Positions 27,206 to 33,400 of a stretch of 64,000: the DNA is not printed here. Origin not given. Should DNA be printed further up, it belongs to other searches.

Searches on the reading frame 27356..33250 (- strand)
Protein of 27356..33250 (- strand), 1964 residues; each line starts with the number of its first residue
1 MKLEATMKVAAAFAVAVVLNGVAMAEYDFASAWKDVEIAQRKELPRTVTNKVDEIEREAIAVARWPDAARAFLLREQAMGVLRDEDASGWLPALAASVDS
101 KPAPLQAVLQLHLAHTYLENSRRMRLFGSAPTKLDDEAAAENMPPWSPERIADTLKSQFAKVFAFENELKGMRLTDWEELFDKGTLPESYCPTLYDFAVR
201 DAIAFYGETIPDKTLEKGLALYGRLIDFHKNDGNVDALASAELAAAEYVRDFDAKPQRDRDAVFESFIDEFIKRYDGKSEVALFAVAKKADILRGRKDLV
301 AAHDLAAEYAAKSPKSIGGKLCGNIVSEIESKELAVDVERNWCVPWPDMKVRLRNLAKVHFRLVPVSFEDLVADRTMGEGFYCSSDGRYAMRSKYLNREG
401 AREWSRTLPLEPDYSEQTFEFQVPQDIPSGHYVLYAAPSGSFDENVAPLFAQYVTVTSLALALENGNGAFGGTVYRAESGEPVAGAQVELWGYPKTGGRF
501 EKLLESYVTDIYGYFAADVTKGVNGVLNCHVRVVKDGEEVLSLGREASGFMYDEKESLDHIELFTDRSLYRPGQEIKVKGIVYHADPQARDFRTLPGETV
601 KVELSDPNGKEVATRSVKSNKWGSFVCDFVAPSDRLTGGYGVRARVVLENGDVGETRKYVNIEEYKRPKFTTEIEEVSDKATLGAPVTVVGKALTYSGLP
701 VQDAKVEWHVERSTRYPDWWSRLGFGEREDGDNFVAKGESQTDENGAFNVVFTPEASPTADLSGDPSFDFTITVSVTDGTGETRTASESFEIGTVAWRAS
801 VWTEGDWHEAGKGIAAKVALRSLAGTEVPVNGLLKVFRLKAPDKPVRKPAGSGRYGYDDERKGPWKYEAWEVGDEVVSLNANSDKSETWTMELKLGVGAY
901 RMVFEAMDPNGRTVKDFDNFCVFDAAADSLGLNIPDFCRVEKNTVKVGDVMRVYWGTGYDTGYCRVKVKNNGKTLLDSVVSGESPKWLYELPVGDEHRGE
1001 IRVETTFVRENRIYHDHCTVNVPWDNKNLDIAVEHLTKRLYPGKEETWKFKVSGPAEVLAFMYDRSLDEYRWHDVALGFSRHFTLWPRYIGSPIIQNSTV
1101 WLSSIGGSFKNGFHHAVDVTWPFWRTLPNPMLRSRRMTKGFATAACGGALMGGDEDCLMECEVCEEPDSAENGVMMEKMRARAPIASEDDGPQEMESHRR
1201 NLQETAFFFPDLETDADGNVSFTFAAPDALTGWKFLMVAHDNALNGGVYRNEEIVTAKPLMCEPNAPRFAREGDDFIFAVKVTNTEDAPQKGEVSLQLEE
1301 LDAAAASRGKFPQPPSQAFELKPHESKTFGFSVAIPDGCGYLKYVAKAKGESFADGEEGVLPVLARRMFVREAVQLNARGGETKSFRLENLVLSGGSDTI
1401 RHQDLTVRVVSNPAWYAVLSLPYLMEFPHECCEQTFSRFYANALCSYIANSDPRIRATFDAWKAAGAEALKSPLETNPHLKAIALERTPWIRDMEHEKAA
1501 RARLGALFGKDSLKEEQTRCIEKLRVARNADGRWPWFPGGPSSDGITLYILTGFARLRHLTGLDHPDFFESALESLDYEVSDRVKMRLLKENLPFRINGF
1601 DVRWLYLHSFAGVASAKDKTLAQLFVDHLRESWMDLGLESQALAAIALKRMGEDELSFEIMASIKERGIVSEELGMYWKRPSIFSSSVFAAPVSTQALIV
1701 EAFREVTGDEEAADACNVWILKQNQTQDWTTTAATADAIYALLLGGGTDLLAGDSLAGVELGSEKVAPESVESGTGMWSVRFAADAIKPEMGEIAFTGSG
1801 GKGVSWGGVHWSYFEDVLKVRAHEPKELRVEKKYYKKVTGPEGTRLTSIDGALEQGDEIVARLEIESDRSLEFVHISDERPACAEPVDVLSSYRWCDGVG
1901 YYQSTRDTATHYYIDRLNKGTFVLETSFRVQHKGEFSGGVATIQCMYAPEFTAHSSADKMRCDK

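Call 48: search_protein_families(library=pfam, proteins=[window:27356-33250:-], max_evalue=0.00001)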
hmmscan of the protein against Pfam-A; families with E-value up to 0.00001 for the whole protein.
window:27356-33250:- (1964 aa): 3 families
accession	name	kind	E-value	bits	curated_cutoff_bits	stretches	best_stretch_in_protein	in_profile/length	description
PF17973.7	bMG10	-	4.2e-30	105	26.2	1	1828-1950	2-131/131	Bacterial Alpha-2-macroglobulin MG10 domain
PF00207.28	A2M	-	7.1e-17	61.5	21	1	1205-1296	1-92/92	Alpha-2-macroglobulin family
PF01835.25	MG2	-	6e-16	59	32.8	1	563-652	4-88/96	MG2 domain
